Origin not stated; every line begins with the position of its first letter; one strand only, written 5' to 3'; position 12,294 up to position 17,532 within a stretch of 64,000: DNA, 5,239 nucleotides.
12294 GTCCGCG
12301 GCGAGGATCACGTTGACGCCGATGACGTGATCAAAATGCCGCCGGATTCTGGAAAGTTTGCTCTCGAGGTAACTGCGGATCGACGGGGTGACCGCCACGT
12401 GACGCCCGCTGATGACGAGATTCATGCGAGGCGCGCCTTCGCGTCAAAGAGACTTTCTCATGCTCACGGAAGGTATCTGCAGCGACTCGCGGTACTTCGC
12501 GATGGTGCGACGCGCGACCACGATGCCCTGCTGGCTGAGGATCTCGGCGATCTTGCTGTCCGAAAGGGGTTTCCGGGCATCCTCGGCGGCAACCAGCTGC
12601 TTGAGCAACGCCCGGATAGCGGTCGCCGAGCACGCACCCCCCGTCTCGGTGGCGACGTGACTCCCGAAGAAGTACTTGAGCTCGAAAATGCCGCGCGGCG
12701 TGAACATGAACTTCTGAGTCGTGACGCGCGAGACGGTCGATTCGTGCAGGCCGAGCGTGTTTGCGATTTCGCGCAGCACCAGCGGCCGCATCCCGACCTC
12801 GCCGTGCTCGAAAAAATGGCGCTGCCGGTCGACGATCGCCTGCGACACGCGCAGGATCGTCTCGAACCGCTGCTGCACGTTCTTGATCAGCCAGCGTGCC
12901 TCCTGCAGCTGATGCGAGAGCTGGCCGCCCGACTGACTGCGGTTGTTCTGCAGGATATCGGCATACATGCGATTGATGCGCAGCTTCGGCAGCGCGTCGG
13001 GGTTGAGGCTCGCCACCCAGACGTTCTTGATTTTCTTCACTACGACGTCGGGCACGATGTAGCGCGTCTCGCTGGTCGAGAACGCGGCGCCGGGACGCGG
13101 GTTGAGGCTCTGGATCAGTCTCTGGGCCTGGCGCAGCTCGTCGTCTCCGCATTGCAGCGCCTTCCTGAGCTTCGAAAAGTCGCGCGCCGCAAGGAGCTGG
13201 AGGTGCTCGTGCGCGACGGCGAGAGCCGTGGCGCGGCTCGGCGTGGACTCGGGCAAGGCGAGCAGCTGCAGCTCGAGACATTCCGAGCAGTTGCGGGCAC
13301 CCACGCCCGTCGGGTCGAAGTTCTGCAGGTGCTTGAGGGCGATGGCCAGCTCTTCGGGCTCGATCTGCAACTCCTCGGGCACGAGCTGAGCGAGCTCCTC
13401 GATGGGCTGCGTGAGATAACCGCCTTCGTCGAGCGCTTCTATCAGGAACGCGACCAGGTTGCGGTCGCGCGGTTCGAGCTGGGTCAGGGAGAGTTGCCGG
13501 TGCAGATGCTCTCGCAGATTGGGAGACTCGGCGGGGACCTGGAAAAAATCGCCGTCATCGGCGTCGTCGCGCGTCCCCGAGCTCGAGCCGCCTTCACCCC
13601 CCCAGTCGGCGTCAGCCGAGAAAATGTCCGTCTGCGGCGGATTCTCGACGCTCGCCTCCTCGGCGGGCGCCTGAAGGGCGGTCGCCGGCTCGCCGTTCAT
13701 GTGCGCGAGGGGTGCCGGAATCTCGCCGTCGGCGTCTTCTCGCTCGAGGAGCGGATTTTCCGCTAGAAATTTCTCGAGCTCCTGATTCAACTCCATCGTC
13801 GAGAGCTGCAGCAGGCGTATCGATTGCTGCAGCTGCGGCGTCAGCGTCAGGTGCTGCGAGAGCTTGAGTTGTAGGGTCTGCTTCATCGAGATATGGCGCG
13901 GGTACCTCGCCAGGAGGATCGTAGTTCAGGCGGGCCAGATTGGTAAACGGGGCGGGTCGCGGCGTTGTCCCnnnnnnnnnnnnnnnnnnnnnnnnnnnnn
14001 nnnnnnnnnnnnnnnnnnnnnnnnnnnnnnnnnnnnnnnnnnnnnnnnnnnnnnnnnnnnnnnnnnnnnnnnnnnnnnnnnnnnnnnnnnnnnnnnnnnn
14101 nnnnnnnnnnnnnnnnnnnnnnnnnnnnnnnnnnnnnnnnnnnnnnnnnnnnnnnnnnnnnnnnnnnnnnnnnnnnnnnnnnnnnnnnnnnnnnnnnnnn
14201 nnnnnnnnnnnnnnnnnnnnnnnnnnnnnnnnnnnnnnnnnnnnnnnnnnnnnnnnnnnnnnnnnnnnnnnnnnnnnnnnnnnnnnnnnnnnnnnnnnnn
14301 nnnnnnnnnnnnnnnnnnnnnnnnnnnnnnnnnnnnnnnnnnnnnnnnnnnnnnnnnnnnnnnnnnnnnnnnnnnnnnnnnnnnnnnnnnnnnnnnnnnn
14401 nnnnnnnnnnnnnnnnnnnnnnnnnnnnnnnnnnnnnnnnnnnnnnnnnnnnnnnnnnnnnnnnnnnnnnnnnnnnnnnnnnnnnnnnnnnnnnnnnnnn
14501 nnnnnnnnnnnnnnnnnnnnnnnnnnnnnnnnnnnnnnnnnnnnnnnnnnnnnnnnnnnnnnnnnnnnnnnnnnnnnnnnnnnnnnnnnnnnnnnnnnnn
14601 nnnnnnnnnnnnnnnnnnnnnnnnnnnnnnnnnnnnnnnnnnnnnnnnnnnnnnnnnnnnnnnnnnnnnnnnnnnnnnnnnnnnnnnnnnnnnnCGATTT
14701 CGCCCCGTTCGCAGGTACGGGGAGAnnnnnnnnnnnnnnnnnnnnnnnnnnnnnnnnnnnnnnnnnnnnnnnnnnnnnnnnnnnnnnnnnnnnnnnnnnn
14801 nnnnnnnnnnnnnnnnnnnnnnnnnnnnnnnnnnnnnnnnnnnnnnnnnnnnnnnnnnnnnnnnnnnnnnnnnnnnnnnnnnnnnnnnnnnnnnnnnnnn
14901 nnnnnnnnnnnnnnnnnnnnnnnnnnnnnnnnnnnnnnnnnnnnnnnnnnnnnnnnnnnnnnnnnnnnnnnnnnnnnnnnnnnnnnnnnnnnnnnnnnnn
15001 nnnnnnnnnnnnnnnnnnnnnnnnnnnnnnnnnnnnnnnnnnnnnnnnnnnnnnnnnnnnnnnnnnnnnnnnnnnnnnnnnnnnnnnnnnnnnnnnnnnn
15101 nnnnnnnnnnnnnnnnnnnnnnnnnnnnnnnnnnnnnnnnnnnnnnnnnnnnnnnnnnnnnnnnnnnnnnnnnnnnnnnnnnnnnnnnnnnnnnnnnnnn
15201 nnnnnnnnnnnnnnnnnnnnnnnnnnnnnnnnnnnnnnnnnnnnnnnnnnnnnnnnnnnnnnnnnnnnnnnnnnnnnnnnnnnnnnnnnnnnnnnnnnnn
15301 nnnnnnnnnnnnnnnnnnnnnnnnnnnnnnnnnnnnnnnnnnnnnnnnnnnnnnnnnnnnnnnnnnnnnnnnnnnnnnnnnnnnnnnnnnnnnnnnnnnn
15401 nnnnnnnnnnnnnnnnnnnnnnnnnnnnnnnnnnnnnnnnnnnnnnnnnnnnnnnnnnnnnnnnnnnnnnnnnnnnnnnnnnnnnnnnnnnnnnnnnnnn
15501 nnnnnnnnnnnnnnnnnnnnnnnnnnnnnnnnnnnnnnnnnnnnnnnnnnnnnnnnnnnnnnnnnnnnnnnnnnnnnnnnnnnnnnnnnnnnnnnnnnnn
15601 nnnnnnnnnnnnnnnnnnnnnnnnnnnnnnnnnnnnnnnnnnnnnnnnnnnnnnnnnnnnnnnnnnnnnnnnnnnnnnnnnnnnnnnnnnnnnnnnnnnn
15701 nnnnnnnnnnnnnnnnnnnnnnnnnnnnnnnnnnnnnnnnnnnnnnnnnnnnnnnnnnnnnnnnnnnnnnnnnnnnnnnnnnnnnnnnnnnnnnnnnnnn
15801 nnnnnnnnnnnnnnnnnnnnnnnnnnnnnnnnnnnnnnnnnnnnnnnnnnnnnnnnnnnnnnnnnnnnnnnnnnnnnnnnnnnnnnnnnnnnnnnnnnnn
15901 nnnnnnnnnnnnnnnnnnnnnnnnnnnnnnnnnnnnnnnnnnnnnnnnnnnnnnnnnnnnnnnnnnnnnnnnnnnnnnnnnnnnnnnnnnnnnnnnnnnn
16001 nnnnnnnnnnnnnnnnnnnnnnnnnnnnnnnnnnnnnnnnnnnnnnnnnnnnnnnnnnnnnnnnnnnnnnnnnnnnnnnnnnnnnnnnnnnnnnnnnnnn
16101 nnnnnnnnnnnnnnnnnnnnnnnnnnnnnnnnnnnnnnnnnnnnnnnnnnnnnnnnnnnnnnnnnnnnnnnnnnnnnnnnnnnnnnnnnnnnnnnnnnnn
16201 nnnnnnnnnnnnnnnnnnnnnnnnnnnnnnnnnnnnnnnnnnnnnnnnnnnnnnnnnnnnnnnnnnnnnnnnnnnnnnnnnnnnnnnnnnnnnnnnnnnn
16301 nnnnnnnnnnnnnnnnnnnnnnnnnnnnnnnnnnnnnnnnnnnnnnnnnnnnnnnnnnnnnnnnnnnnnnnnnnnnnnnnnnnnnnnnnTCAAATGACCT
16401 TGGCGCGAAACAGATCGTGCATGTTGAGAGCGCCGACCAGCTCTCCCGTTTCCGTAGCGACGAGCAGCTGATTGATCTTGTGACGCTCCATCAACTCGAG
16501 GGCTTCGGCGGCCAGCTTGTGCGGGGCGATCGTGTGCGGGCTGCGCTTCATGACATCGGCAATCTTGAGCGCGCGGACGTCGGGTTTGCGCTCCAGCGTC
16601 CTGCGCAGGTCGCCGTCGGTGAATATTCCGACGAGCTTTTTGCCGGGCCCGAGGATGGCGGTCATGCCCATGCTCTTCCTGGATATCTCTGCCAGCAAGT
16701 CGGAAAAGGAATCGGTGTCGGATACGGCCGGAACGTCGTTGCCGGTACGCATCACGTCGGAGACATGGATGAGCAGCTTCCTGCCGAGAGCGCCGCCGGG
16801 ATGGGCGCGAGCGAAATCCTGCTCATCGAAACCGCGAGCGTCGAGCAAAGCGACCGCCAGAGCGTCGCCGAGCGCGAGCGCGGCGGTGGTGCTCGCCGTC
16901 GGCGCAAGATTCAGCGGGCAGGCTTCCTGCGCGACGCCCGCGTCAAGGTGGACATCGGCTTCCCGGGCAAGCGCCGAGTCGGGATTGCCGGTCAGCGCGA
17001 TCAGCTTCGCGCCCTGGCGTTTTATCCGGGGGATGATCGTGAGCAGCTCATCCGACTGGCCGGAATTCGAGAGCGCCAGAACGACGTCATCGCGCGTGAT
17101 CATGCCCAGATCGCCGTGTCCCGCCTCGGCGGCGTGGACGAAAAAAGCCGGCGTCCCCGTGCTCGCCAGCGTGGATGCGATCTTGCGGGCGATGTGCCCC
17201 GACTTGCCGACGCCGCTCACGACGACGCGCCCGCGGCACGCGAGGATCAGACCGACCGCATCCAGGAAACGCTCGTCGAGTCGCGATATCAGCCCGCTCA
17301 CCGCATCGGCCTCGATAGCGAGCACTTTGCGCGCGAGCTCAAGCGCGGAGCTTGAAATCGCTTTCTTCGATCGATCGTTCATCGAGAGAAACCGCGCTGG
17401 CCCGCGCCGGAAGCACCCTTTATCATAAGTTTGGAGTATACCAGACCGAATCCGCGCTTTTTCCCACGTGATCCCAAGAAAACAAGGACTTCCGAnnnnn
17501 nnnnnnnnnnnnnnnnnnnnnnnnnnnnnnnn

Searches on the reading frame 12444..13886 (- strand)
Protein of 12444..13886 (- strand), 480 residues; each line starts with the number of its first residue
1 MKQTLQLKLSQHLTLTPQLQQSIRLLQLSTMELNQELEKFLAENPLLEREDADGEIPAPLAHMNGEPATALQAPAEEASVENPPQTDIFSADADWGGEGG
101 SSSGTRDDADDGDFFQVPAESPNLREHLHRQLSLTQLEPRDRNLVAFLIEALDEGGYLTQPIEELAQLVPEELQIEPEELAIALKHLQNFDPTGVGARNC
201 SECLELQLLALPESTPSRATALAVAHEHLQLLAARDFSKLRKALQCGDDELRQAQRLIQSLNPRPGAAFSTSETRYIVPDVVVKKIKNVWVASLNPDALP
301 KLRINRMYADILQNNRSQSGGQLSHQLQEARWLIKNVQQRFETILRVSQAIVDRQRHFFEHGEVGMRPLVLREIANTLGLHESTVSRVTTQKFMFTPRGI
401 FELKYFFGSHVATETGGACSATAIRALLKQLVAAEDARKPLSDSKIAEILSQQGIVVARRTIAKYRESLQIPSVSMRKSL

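Call 46: search_protein_families(library=ncbifam, proteins=[window:12444-13886:-], max_evalue=1e-10)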
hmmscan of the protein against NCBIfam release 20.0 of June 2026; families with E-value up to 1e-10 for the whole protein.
window:12444-13886:- (480 aa): 7 families
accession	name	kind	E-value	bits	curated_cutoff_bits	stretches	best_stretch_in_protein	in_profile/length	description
NF004598.0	PRK05932.1-5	equivalog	1.7e-223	743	621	1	1-480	1-504/504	RNA polymerase factor sigma-54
NF004595.0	PRK05932.1-2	equivalog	1.3e-180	601.5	513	1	1-480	1-483/484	RNA polymerase factor sigma-54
NF009118.0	PRK12469.1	subfamily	1.6e-171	571.4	396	1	1-479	1-480/483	RNA polymerase factor sigma-54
NF004597.0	PRK05932.1-4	equivalog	1e-150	502.4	817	1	1-480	1-476/477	RNA polymerase factor sigma-54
TIGR02395.1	rpoN_sigma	equivalog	2.9e-142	474.8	277.35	1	9-478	1-434/434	RNA polymerase factor sigma-54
NF004596.0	PRK05932.1-3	subfamily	2.4e-126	422.7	499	2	83-478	117-505/515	RNA polymerase factor sigma-54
NF004602.0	PRK05932.2-4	equivalog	3.3e-53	181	506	1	123-479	80-410/416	RNA polymerase factor sigma-54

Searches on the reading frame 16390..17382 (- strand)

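Call 46: search_protein_families(library=ncbifam, proteins=[window:16390-17382:-], max_evalue=1e-10)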
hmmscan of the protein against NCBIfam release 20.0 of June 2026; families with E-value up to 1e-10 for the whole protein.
window:16390-17382:- (330 aa): 7 families
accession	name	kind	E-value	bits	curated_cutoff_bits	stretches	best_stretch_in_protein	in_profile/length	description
NF008141.0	PRK10892.1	equivalog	1.4e-122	409.1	505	1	17-330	16-328/328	arabinose-5-phosphate isomerase KdsD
TIGR00393.1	kpsF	subfamily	1.1e-107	359.6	203.7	1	51-320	1-268/268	KpsF/GutQ family sugar-phosphate isomerase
NF008581.0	PRK11543.1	equivalog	4.7e-103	344.6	481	1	11-329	3-320/321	arabinose-5-phosphate isomerase GutQ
NF008590.0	PRK11557.1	equivalog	4.9e-14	52.4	355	1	35-181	118-261/282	MurR/RpiR family transcriptional regulator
TIGR03127.2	RuMP_HxlB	equivalog_domain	9e-13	48.5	160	1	35-194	15-174/178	6-phospho-3-hexuloisomerase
NF010701.0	PRK14101.1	equivalog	1e-11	43.8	920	1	9-149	427-566/638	bifunctional transcriptional regulator/glucokinase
NF008458.0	PRK11337.1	equivalog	1.8e-11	43.5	378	1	9-179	100-268/293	MurR/RpiR family transcriptional regulator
